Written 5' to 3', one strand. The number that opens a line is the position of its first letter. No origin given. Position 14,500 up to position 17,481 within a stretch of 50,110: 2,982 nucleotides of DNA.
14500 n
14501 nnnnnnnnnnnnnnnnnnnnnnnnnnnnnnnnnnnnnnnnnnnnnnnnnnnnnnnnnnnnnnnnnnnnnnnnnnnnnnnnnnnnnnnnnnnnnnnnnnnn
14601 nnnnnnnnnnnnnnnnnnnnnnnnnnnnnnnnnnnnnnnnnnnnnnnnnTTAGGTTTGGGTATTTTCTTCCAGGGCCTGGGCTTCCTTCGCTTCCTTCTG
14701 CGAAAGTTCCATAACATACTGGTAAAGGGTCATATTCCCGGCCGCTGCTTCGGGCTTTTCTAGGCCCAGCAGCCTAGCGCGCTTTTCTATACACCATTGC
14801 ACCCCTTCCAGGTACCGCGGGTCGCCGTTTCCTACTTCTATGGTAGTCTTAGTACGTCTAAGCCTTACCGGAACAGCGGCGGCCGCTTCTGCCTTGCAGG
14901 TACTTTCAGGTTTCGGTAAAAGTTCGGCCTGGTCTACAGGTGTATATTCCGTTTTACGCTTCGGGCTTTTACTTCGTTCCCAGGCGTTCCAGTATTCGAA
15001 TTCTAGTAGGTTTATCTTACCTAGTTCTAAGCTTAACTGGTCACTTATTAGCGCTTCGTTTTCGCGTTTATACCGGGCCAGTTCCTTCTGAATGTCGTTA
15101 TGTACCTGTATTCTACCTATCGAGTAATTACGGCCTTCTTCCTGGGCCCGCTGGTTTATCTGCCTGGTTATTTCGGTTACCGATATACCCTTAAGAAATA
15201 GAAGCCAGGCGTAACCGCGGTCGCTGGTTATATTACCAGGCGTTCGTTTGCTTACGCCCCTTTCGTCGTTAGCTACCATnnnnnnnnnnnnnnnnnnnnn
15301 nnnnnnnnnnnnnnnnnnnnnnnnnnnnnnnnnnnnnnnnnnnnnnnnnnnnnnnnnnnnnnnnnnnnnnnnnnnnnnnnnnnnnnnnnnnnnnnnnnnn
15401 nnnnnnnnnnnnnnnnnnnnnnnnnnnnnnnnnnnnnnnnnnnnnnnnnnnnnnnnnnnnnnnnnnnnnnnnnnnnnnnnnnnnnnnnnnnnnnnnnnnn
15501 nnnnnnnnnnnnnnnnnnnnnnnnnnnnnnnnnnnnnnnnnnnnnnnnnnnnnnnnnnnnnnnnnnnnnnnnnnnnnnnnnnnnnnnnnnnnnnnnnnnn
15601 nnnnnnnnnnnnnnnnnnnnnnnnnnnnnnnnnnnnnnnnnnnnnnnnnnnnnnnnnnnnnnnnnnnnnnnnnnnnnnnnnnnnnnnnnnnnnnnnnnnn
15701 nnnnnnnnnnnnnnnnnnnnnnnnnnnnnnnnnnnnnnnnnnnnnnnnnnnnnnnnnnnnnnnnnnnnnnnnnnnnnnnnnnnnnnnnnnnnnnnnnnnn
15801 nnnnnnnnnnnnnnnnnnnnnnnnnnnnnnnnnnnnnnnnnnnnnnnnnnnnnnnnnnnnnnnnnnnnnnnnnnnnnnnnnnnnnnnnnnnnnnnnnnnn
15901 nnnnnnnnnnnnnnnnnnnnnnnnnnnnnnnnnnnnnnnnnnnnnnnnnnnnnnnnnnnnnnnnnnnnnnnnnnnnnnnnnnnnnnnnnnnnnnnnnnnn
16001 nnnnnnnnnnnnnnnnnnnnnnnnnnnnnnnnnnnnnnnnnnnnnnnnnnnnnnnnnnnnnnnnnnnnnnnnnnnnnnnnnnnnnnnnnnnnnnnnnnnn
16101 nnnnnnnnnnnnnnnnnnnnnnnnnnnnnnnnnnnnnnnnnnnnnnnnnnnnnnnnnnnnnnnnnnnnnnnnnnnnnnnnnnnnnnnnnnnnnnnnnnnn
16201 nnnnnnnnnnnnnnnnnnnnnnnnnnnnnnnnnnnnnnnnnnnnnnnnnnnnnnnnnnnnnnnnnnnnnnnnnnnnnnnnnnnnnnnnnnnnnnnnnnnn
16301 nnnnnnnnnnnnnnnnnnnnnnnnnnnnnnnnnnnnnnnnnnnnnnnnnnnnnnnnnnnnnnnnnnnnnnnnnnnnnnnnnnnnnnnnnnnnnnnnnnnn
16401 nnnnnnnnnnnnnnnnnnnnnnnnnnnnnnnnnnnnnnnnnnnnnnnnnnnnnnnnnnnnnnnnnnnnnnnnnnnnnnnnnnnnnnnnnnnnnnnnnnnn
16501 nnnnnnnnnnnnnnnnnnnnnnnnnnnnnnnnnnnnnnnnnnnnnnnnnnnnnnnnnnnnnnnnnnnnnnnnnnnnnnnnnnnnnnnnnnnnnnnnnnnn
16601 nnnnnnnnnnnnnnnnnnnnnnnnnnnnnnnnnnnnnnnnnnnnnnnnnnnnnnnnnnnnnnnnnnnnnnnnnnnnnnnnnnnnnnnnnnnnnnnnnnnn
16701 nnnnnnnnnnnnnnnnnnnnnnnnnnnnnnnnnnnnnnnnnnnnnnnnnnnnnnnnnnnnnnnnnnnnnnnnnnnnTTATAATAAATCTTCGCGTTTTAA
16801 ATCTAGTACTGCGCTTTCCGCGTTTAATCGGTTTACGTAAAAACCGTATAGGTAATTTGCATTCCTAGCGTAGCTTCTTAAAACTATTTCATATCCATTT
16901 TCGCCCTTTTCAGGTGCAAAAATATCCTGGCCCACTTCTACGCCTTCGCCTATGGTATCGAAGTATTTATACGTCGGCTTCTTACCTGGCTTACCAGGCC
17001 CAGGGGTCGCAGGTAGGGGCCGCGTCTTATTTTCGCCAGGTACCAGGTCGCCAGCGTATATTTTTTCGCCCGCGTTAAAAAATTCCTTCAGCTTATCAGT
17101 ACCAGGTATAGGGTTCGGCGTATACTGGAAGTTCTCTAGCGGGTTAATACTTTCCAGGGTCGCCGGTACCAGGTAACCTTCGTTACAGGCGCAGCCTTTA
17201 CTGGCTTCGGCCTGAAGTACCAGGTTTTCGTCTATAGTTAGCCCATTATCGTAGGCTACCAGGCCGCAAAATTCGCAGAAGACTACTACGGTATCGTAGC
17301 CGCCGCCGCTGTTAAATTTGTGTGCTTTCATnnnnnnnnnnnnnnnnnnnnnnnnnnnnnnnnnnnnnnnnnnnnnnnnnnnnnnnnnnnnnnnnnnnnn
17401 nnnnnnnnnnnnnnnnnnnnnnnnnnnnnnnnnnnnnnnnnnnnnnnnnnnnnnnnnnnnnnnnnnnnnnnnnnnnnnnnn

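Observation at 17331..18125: Phage-encoded GH16-like lipoprotein expressed from the early/accessory region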

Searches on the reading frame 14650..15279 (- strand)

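Call 12: search_protein_families(library=phrogs, proteins=[window:14650-15279:-], max_evalue=0.001)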
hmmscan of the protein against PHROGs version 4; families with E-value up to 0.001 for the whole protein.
window:14650-15279:- (209 aa): 1 family
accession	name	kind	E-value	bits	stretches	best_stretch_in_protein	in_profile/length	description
phrog_645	-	DNA, RNA and nucleotide metabolism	7.6e-10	40.2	1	10-206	16-156/196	Rnase E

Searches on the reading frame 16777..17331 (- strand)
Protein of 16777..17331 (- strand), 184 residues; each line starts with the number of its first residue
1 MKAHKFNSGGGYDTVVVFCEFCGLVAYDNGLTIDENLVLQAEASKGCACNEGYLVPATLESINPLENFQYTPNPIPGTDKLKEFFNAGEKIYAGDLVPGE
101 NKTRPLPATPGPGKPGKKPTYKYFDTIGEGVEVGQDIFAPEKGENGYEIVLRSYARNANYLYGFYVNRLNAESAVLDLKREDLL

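Call 12: search_protein_families(library=phrogs, proteins=[window:16777-17331:-], max_evalue=0.001)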
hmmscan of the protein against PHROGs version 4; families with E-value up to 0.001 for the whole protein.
window:16777-17331:- (184 aa): 0 families

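Call 62: search_protein_families(library=pfam, proteins=[window:16777-17331:-], max_evalue=0.01)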
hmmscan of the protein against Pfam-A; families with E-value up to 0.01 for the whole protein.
window:16777-17331:- (184 aa): 0 families
